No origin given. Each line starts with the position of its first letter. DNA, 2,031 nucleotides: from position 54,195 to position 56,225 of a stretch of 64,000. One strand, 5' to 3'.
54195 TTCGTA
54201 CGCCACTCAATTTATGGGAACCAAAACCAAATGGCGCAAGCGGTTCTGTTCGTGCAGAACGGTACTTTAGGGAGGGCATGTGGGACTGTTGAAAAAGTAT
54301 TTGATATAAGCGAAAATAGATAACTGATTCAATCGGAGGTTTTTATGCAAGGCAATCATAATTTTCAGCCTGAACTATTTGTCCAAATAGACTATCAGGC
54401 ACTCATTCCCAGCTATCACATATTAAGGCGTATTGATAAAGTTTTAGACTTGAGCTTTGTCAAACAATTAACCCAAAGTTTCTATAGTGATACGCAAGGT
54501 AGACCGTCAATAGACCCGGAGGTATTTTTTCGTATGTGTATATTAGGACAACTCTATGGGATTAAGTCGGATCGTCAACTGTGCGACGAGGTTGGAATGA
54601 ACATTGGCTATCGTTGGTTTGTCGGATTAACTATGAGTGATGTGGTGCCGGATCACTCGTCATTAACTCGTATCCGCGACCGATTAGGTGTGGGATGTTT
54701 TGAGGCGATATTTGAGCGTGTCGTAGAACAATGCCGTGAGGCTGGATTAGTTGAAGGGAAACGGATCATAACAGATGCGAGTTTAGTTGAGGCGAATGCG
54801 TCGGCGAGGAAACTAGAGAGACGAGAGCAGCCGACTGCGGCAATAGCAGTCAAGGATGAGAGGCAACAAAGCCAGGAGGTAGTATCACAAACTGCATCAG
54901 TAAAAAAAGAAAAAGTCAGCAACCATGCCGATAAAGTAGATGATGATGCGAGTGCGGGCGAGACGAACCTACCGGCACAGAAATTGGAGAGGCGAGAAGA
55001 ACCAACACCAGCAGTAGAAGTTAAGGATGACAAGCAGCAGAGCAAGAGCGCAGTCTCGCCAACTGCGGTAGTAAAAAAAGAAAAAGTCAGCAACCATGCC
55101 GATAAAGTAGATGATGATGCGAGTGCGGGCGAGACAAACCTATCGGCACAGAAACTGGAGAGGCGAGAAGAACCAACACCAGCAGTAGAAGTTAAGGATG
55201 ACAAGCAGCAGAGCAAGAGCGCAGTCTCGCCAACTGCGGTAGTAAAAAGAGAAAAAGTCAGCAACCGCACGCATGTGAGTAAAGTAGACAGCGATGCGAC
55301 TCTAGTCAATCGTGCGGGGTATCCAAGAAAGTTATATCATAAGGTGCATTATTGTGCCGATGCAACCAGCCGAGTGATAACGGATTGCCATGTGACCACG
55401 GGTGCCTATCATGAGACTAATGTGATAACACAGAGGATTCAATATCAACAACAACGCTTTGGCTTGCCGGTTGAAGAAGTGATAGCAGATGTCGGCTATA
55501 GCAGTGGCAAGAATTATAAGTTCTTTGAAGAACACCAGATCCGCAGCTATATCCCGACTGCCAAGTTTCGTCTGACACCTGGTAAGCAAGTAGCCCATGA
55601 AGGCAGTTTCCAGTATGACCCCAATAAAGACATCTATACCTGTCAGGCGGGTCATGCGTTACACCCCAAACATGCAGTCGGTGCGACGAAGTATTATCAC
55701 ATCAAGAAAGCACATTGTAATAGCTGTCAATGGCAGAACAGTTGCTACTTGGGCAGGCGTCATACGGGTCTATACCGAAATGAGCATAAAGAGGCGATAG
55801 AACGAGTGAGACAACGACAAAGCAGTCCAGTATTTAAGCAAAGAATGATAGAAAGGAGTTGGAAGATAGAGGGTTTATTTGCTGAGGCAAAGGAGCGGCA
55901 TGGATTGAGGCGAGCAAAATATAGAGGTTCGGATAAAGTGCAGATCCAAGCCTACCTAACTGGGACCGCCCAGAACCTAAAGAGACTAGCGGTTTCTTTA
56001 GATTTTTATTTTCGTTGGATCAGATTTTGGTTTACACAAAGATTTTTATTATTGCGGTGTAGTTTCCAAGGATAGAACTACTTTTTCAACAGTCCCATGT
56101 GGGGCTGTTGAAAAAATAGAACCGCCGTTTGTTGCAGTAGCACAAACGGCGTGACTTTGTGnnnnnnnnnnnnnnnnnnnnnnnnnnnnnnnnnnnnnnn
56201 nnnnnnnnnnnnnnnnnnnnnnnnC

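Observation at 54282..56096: IS with an in-frame 177-bp tandem-repeat expansion inside its transposase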

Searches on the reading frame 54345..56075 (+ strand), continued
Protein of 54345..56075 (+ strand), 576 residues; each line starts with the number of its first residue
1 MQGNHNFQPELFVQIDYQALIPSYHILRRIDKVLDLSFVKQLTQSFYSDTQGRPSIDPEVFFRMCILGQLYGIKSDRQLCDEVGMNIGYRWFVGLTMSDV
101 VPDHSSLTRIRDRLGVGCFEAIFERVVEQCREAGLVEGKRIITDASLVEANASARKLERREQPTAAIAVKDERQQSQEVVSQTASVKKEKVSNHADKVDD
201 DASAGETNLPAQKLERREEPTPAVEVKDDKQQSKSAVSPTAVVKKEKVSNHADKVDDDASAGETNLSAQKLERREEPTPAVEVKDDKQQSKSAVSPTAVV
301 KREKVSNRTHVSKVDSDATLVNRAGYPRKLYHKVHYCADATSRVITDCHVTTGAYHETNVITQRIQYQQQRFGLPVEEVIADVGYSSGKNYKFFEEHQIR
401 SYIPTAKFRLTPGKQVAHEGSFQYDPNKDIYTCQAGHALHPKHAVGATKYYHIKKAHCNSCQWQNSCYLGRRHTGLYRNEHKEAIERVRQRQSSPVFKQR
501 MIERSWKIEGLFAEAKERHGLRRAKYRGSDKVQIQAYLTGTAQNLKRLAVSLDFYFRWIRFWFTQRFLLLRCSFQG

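Call 32: find_encoding_contigs(protein=P0011, flank=1500, max_places=2)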
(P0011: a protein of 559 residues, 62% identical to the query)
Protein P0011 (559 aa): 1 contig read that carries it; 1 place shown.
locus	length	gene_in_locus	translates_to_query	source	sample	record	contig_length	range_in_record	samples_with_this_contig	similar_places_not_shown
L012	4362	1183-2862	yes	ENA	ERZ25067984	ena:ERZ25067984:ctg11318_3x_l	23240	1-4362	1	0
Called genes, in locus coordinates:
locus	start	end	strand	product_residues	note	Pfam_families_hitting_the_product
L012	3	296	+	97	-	?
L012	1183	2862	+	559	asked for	PF05598:DUF772, PF01609:DDE_Tnp_1 (weak)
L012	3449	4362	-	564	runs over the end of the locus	PF00361:Proton_antipo_M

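Call 33: find_encoding_contigs(protein=P0005, flank=1500, max_places=2)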
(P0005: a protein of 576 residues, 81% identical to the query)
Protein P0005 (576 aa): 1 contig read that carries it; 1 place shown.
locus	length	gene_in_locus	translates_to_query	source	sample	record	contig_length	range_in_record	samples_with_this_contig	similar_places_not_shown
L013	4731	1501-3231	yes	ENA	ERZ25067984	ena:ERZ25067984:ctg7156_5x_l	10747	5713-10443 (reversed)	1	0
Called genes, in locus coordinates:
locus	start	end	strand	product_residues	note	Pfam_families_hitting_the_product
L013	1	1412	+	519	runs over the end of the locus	PF05598:DUF772, PF01609:DDE_Tnp_1, PF13751:DDE_Tnp_1_6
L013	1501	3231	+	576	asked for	PF05598:DUF772, PF01609:DDE_Tnp_1, PF13751:DDE_Tnp_1_6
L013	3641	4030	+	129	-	PF05175:MTS, PF13489:Methyltransf_23, PF01209:Ubie_methyltran, PF13847:Methyltransf_31, PF08241:Methyltransf_11, PF08242:Methyltransf_12, PF13649:Methyltransf_25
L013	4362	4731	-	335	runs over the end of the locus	-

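Call 34: predict_structure(alignment_id=A1)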
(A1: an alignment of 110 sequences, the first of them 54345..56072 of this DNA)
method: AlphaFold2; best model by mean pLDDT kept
length: 576 residues; sequences in the alignment: 110
mean_pLDDT: 79.0   pTM: 0.73
mean pLDDT of the five models: 79.0, 78.3, 77.9, 77.5, 77.0
residues with pLDDT >= 90: 328; 70-90: 86; 50-70: 29; < 50: 133
segments of 3 or more residues with pLDDT < 50: 166-275, 277-294
pLDDT, mean of each block of 10 residues (from residue 1): 66 80 93 93 87 79 98 97 96 93 94 97 97 96 98 94 56 39 38 39 37 38 40 38 39 41 39 42 42 51 88 96 94 98 97 96 98 98 96 98 82 55 91 92 90 89 82 82 93 96 95 96 96 98 96 81 90 80
secondary structure, 60 per line:
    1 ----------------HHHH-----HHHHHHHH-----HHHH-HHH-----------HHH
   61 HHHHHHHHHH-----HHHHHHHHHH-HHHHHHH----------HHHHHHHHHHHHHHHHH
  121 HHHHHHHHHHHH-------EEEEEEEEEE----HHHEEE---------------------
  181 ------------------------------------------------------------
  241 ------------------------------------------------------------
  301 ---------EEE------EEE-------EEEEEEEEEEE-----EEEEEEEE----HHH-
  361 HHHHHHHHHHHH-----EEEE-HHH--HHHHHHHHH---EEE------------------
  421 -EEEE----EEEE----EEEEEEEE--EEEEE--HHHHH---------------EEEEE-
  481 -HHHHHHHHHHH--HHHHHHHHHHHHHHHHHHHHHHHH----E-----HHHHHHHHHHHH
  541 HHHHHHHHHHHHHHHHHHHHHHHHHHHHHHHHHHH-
elements in order: H17-20 H26-33 H39-42 H58-70 H76-85 H87-93 H104-132 E140-149 E157-159 E310-312 E319-321 E329-339 E345-352 H361-372 E378-381 H388-396 E400-402 E422-425 E430-433 E438-445 E448-452 H455-459 E475-479 H482-492 H495-518 H529-575
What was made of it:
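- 54345..56075 (+): Transposase ORF, 576 aa plus stop. AlphaFold gives mean pLDDT 79, with the core above 90 (call 34).
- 54762..54791 (+): Beta-strand 140-149 (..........) carrying invariant D144 (54774-54776), the inferred first catalytic Asp. It also contains the 5' microhomology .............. (54774-54787). AlphaFold models a strand at 140-149 (call 34).
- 54840..55226 (+): Predicted disordered loop (aa 166-294). AlphaFold pLDDT is below 50 for 166-275 and 277-294, with no secondary structure (call 34).
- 55488..55490 (+): D382, the inferred second catalytic Asp (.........). It follows strand 378-381 (call 34).
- AlphaFold models strand 140-149, then pLDDT below 50 for 166-294 (call 34).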

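Call 41: fold_search(model_id=the predicted structure, library=pdb)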
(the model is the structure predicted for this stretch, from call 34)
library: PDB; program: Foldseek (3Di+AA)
matches with E <= 10: 379; with E <= 0.001: 0
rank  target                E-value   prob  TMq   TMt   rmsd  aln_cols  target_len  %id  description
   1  4dm0_A                2.1e-02  0.92  0.21  0.25  13.3       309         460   10  TN5 transposase: 20MER OUTSIDE END 2 MN complex (released 2012-02-22)
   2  9c0f_C                3.5e-02  0.51  0.12  0.15  17.5       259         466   12  piggyBat transposase protein-DNA complex (released 2025-01-29)
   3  6x67_C                4.3e-02  0.30  0.12  0.14  16.2       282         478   11  Cryo-EM structure of piggyBac transposase strand transfer complex (STC) (released 2020-07-22)
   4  3ecp_A                7.2e-02  0.82  0.20  0.25  14.6       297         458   12  Crystal Structure Of Tn5 Transposase Complexed With 5' Phosphorylated Transposon End DNA (released 2008-10-21)
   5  5frm_B                7.6e-02  0.92  0.11  0.30   6.1        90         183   16  Crystal structure of the Prototype Foamy Virus (PFV) intasome in complex with magnesium and the INSTI XZ384 (compound  (released 2016-02-17)
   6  8buv_B                8.9e-02  0.98  0.11  0.40   5.6        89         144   11  HIV-1 Integrase Catalytic Core Domain and C-Terminal Domain in Complex with Allosteric Integrase Inhibitor LEDGIN 3 (released 2023-12-13)
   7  8t5b_A                8.9e-02  0.98  0.11  0.40   5.8        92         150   11  HIV-1 Integrase Catalytic Core Domain and C-Terminal Domain in Complex with Allosteric Integrase Inhibitor EKC-110 (released 2024-06-19)
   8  5fro_B                8.9e-02  0.89  0.11  0.30   8.6        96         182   16  Crystal structure of the Prototype Foamy Virus (PFV) intasome in complex with magnesium and the INSTI XZ446 (compound  (released 2016-02-17)
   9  1muh_A                8.9e-02  0.82  0.21  0.26  12.9       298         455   11  CRYSTAL STRUCTURE OF TN5 TRANSPOSASE COMPLEXED WITH TRANSPOSON END DNA (released 2002-09-27)
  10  3s3n_B                9.3e-02  0.87  0.11  0.29   6.3        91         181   14  Crystal structure of the Prototype Foamy Virus (PFV) S217H mutant intasome in complex with magnesium and Dolutegravir  (released 2011-07-13)
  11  9rmx_D                1.2e-01  0.90  0.11  0.22   9.3        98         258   11  CryoEM reconstruction of integrase filament at the lumen of native HIV-1 cores (box size 34.2 nm) (released 2025-12-10)
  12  2x78_C                1.3e-01  0.92  0.11  0.31   6.1        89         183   15  Human foamy virus integrase - catalytic core. (released 2010-08-11)
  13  5ejk_H                1.3e-01  0.69  0.10  0.20   6.8        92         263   16  Crystal structure of the Rous sarcoma virus intasome (released 2016-02-17)
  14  1vsl                  1.3e-01  0.91  0.11  0.36   6.0        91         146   16  ASV INTEGRASE CORE DOMAIN D64N MUTATION WITH ZINC CATION (released 1998-09-23)
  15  8buv_D                1.4e-01  0.98  0.12  0.42   5.3        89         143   12  HIV-1 Integrase Catalytic Core Domain and C-Terminal Domain in Complex with Allosteric Integrase Inhibitor LEDGIN 3 (released 2023-12-13)
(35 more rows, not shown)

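Call 62: find_related_loci(query=window:54345-56075:+, collection=metagenome_contigs, flank=400)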
Query window:54345-56075:+ (576 aa) in metagenome_contigs; peptide patterns used: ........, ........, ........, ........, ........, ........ (x = any residue, [..] = any of these).
70 stretches matched a pattern, but none encodes a relative of the query by tblastn (E <= 1e-3).
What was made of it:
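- Tried and rejected: JGI metagenome scan for relatives: 70 pattern matches, none confirmed (call 62).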

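Call 68: search_dna_similar(query=window:54345-56072:+, collection=plasmids, mode=protein, max_rows=12)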
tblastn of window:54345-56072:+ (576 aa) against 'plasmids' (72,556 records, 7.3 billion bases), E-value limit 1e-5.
Records with a match: 2174; places in all: 2700; records where one place covers at least 80% of the query: 138.
Best place of each record, by identity: <60% 2174.
By first word of the organism name: Enterococcus 291; Escherichia 269; Klebsiella 213; Bacillus 184; Sinorhizobium 136; Staphylococcus 93; Acinetobacter 77; Pseudomonas 70; Rhizobium 53; Salmonella 50; and 158 more.
By predicted mobility (MOB-suite, as given by PLSDB): conjugative 1113; non-mobilizable 640; mobilizable 421.
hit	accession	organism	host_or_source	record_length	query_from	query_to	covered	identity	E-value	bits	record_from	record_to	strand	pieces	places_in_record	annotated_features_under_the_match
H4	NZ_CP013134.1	Rickettsia rhipicephali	Haemaphysalis juxtakochi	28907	20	569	87%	40.0%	7e-54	362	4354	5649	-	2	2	transposase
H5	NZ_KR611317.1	Rickettsia endosymbiont of Ixodes pacificus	-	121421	20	556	85%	40.2%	4e-53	362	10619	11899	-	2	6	transposase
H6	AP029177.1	Bdellovibrio sp. HAGR004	Microbe,sewage sludge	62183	56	549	70%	41.8%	8e-47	321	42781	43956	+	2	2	IS1182 family transposase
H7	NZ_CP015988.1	Sphingobium sp. EP60837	cell culture,soil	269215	8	552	78%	36.6%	5e-33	253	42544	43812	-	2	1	IS1182 family transposase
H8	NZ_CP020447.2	Paracoccus yeei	Homo sapiens,Urine suprapubic aspirate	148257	8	552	78%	36.5%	2e-31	247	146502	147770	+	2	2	none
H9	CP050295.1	Mesorhizobium loti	Oxytropis kamtschatica,cell ...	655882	1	549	94%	30.3%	1e-33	222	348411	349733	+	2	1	IS1182 family transposase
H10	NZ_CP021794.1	Sinorhizobium meliloti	Medicago sativa,Single Cell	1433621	8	549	79%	35.3%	1e-31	237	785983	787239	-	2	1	none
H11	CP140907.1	Sinorhizobium medicae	Medicago lupulina,whole organism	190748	8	549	79%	35.3%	3e-31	236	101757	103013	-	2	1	IS1182 family transposase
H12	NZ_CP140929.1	Sinorhizobium medicae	Medicago lupulina,whole organism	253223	8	549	79%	35.3%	3e-31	236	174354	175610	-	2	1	IS1182 family transposase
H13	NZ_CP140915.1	Sinorhizobium medicae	Medicago lupulina,whole organism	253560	8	549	79%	35.3%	3e-31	236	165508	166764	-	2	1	IS1182 family transposase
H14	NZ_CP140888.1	Sinorhizobium medicae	Medicago lupulina,whole organism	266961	8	549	79%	35.3%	3e-31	236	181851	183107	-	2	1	IS1182 family transposase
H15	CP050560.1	Sinorhizobium meliloti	Melilotus officinalis,cell culture,root ...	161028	8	549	79%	35.3%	8e-32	236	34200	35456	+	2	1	transposase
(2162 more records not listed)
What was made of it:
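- Closest known: IS1182 family insertion sequences. Different: Plasmid-borne relatives are at most 42% identical, and the alignment to them splits around the array (call 68).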

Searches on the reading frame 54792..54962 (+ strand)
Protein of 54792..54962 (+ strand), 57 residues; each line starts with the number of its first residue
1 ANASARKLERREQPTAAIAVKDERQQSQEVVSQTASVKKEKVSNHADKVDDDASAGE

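Call 51: search_protein_representatives(alignment_id=A2)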
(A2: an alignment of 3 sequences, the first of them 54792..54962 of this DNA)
Query: 3 sequences, 57 profile positions. Proteins with E-value up to 0.001 (for the whole library): 6; up to 1e-10: 5; up to 1e-30: 3. The best 6 are listed.
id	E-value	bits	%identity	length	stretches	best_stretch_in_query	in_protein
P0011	4.0e-52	190.5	-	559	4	2-55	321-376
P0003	1.1e-46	173.1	-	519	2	1-55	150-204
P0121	1.2e-41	156.9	-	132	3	1-55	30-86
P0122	1.7e-28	114.8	-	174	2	2-55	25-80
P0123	8.2e-12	61.4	-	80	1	3-55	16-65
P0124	1.1e-05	41.8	-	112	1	1-27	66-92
